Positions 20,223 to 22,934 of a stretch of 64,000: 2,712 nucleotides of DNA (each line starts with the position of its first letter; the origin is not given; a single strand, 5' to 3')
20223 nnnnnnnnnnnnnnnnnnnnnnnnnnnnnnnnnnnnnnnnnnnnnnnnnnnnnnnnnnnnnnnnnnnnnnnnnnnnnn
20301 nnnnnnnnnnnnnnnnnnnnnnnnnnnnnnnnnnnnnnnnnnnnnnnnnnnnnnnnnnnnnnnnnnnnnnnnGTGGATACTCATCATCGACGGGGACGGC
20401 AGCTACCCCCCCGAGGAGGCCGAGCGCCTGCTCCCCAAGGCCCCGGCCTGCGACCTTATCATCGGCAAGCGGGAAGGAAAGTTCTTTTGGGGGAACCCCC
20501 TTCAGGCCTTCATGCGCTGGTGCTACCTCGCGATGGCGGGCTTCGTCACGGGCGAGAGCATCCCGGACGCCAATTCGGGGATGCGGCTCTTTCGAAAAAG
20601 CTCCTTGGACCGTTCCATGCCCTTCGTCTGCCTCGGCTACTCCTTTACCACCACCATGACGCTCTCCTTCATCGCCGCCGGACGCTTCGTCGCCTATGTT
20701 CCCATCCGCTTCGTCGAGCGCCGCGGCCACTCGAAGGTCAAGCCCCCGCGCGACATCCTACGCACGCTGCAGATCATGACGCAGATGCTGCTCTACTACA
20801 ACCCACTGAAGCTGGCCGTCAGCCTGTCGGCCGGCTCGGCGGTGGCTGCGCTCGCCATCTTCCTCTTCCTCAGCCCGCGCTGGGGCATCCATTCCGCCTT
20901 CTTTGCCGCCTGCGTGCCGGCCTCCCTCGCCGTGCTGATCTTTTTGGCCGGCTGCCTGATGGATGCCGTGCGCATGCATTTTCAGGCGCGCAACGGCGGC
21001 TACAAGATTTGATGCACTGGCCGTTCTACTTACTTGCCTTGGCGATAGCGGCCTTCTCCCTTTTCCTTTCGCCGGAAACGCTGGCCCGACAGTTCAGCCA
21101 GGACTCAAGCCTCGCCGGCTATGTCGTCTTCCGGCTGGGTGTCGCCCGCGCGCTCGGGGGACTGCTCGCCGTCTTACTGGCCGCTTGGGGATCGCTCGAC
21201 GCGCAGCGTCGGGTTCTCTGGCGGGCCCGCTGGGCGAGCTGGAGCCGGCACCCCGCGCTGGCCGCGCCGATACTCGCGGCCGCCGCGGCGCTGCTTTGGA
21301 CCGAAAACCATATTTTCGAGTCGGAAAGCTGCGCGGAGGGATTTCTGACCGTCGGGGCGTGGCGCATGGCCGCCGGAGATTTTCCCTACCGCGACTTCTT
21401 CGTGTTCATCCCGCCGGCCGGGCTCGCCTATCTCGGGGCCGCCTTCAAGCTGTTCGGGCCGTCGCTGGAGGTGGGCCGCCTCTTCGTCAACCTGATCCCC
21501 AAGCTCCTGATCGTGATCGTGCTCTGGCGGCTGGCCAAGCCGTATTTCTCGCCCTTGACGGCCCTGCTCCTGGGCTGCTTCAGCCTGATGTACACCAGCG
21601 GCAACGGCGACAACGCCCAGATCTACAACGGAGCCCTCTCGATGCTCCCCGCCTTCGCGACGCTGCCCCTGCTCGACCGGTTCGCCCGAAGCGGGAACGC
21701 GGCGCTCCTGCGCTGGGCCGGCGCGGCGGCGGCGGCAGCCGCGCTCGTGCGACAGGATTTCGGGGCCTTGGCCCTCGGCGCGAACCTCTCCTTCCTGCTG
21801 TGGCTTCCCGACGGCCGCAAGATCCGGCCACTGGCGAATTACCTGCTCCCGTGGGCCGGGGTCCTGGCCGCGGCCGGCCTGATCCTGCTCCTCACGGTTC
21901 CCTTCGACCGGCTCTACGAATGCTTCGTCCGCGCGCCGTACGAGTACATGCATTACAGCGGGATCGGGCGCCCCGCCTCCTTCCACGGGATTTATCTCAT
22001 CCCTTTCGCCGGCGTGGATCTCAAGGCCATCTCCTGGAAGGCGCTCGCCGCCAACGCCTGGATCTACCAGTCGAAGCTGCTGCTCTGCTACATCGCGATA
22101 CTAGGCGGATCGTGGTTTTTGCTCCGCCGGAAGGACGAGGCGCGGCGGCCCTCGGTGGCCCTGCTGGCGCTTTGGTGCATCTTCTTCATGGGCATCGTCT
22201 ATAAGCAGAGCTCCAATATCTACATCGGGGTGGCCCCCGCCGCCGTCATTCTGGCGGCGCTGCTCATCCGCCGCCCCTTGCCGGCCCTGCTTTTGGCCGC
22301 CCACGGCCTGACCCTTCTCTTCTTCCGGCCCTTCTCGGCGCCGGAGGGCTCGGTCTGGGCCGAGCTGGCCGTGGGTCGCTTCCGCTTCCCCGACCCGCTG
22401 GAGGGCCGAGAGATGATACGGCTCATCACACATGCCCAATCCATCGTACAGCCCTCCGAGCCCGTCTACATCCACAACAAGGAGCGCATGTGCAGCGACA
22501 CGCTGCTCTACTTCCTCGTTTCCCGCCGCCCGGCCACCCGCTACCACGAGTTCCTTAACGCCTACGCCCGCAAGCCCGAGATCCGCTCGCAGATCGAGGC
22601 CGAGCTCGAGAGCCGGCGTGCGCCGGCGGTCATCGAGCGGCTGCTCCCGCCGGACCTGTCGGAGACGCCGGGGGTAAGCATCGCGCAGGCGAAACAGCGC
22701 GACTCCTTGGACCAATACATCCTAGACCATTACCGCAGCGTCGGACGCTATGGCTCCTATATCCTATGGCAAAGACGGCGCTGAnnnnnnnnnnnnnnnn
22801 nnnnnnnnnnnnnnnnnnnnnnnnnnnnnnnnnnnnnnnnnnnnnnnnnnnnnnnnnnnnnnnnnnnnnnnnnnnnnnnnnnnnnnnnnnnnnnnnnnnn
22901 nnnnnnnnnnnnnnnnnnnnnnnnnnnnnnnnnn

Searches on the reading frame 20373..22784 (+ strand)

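Call 50: search_protein_families(library=pfam, proteins=[window:20373-22784:+], max_evalue=0.00001)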
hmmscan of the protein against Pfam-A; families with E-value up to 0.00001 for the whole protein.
window:20373-22784:+ (803 aa): 1 family
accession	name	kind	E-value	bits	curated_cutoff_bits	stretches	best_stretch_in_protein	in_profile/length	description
PF13231.12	PMT_2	-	2.3e-07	31.6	26.1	1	347-495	3-145/160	Dolichyl-phosphate-mannose-protein mannosyltransferase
